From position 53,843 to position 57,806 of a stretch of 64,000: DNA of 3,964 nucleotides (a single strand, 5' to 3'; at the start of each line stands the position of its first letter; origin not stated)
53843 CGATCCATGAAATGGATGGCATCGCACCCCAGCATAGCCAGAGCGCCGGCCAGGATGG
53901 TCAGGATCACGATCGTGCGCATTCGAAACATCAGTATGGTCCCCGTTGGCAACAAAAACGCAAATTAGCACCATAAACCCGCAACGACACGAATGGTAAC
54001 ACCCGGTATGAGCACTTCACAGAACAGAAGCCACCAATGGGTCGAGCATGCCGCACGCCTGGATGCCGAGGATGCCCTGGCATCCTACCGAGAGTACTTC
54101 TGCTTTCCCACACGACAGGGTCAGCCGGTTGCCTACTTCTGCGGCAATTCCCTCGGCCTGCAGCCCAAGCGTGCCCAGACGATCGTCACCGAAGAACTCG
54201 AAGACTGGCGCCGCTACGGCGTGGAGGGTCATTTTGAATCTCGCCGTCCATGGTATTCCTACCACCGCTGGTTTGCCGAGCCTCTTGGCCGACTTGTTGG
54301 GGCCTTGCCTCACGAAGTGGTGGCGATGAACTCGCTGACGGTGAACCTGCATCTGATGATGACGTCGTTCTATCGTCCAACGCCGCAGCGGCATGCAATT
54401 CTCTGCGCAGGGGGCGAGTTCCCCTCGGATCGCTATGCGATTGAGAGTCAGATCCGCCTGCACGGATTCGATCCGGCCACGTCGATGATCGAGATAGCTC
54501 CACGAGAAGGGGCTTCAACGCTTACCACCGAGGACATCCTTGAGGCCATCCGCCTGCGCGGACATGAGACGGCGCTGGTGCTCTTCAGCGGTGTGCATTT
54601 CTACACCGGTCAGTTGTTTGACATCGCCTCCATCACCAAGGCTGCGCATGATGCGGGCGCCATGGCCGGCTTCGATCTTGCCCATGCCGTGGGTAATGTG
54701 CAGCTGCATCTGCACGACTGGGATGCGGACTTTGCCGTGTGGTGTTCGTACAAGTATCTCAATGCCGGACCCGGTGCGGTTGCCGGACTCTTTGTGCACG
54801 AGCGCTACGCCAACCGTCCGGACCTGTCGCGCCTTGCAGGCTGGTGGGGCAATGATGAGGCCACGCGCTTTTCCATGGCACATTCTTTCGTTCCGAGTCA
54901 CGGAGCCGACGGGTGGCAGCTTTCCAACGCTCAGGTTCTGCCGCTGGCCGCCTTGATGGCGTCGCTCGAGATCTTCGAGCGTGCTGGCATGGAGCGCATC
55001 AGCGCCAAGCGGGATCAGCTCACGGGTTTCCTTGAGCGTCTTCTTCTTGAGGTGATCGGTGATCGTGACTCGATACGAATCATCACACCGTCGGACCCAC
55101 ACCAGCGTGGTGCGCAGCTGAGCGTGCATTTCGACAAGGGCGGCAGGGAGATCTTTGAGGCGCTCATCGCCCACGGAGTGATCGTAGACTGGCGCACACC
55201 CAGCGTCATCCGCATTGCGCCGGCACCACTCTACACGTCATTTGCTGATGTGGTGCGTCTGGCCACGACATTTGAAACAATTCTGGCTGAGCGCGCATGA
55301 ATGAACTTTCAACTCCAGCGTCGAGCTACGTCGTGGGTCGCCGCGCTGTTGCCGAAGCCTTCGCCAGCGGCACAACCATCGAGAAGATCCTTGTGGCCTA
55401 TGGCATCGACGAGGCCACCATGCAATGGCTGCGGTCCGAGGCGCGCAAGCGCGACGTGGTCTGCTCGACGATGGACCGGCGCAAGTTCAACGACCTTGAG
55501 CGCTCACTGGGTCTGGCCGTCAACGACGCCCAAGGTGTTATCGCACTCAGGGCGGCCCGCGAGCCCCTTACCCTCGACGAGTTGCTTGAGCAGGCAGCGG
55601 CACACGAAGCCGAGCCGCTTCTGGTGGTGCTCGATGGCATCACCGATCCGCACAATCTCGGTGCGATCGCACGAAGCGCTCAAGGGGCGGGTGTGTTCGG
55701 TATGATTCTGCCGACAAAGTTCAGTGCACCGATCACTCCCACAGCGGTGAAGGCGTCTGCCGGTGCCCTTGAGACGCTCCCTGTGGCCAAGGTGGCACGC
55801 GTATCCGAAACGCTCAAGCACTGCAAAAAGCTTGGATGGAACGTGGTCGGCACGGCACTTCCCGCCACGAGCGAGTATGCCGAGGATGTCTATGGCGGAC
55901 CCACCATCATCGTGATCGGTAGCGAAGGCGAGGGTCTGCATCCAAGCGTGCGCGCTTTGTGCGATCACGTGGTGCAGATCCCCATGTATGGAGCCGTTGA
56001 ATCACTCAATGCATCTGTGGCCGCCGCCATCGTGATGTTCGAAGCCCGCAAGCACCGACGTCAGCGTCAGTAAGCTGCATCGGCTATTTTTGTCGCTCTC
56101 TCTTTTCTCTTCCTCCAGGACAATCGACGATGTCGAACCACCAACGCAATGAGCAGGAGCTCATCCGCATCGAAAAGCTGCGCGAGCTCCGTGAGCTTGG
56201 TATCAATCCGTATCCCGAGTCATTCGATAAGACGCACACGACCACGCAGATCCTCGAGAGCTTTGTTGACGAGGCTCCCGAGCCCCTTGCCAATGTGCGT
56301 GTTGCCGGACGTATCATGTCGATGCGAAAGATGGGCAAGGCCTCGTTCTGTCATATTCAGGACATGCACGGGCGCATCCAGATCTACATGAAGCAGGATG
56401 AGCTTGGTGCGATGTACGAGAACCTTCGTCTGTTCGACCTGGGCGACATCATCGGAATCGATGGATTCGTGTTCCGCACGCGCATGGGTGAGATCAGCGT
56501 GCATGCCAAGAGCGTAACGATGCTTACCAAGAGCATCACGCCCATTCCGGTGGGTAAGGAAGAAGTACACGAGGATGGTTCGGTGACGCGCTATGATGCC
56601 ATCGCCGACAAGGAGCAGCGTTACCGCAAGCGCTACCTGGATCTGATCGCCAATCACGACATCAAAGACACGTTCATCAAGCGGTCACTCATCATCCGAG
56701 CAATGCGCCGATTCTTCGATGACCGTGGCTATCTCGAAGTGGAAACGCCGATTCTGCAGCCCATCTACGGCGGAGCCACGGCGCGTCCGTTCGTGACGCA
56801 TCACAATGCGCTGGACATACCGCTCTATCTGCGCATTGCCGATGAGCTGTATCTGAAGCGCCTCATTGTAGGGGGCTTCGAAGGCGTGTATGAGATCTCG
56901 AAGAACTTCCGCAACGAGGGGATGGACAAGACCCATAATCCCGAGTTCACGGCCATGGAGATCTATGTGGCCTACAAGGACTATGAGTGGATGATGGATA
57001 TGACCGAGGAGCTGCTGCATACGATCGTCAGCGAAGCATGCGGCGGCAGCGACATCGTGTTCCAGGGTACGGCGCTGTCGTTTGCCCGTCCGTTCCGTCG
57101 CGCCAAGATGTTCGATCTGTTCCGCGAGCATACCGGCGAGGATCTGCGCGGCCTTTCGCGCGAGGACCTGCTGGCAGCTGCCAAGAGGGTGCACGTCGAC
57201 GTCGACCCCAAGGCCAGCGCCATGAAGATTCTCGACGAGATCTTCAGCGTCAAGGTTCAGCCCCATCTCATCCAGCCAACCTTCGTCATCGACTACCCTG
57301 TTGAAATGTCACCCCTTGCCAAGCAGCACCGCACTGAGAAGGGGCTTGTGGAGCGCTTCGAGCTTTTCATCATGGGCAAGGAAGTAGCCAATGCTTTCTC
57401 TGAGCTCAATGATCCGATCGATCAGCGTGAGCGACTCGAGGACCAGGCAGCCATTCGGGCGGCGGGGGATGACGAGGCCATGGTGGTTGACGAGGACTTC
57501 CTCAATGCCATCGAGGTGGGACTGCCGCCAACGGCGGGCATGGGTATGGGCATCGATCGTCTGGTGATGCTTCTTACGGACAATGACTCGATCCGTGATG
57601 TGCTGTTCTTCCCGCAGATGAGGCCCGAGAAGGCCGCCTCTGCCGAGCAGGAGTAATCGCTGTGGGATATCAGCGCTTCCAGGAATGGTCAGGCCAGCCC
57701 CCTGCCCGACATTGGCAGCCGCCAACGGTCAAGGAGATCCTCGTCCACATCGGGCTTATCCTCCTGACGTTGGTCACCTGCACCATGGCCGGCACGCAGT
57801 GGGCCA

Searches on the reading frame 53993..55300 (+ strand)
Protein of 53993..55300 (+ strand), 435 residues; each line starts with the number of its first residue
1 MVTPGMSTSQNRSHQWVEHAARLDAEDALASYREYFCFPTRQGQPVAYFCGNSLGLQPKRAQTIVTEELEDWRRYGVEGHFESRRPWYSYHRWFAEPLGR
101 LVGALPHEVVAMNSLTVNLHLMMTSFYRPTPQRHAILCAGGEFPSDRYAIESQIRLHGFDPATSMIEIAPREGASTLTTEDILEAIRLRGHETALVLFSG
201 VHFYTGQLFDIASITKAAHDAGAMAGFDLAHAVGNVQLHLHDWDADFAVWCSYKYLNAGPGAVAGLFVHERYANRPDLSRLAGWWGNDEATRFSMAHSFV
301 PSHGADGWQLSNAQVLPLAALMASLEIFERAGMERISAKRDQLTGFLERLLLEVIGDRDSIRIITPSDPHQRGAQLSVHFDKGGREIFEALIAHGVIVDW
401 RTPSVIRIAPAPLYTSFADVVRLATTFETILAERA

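Call 74: search_protein_families(library=ncbifam, proteins=[window:53993-55300:+], max_evalue=0.00001)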
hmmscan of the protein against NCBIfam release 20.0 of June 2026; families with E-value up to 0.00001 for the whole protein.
window:53993-55300:+ (435 aa): 5 families
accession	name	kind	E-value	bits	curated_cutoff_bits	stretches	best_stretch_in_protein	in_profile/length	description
TIGR01814.1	kynureninase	equivalog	7.9e-134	446.5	246.4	1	21-431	2-399/400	kynureninase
TIGR01979.1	sufS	subfamily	1.4e-11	43.9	475.1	1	167-381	137-337/403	SufS family cysteine desulfurase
TIGR01977.1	am_tr_V_EF2568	hypoth_equivalog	6.7e-09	35.2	377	1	166-386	114-317/376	cysteine desulfurase family protein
TIGR01976.1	am_tr_V_VC1184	hypoth_equivalog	1.7e-07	30.9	352.35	1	190-262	156-228/401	cysteine desulfurase-like protein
TIGR03403.1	nifS_epsilon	equivalog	8.8e-07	28.1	587.7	1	174-272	125-218/382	NifS family cysteine desulfurase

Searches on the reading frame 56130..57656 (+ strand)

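Call 74: search_protein_families(library=ncbifam, proteins=[window:56130-57656:+], max_evalue=0.00001)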
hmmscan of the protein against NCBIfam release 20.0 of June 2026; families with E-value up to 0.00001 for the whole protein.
window:56130-57656:+ (508 aa): 17 families
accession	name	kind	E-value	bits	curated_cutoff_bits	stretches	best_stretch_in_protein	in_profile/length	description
NF001756.1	PRK00484.1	subfamily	2.2e-209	696.2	468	1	7-500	1-488/488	lysine--tRNA ligase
TIGR00499.1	lysS_bact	equivalog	2.3e-183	610.4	427.6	1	7-501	3-496/496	lysine--tRNA ligase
NF002821.0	PRK02983.1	equivalog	1.5e-157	526.5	742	1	3-500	615-1101/1102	bifunctional lysylphosphatidylglycerol synthetase/lysine--tRNA ligase LysX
NF009101.0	PRK12445.1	subfamily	1.3e-148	495.7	1026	1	11-501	20-505/505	lysine--tRNA ligase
TIGR00462.1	genX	equivalog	2.8e-73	247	286.9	1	184-494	3-304/304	EF-P lysine aminoacylase EpmA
NF006828.0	PRK09350.1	equivalog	3.3e-62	210.6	264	1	180-496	14-322/325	elongation factor P--(R)-beta-lysine ligase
TIGR00459.1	aspS_bact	equivalog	9.8e-43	146.3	373.85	2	55-305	18-262/586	aspartate--tRNA ligase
NF001750.0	PRK00476.1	equivalog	9.6e-40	136.4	443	2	54-308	19-269/590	aspartate--tRNA ligase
NF003483.0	PRK05159.1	equivalog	3e-37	128.5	353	1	53-496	17-431/438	aspartate--tRNA(Asn) ligase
TIGR00458.1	aspS_nondisc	equivalog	2.8e-34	118.8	368.4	1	50-497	10-422/428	aspartate--tRNA(Asn) ligase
NF009460.0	PRK12820.1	equivalog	6.4e-31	107.2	1379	1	55-300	37-291/723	bifunctional aspartyl-tRNA synthetase/aspartyl/glutamyl-tRNA amidotransferase subunit C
NF003037.0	PRK03932.1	equivalog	1.7e-22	80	414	1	53-498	16-446/451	asparagine--tRNA ligase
TIGR00457.1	asnS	equivalog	1.9e-19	69.9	342.6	1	54-497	17-449/455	asparagine--tRNA ligase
NF005054.0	PRK06462.1-4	equivalog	5.6e-15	55.2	309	1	172-343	15-198/318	asparagine synthetase A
NF005052.0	PRK06462.1-1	equivalog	3.1e-14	52.8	368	1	168-497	35-346/353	asparagine synthetase A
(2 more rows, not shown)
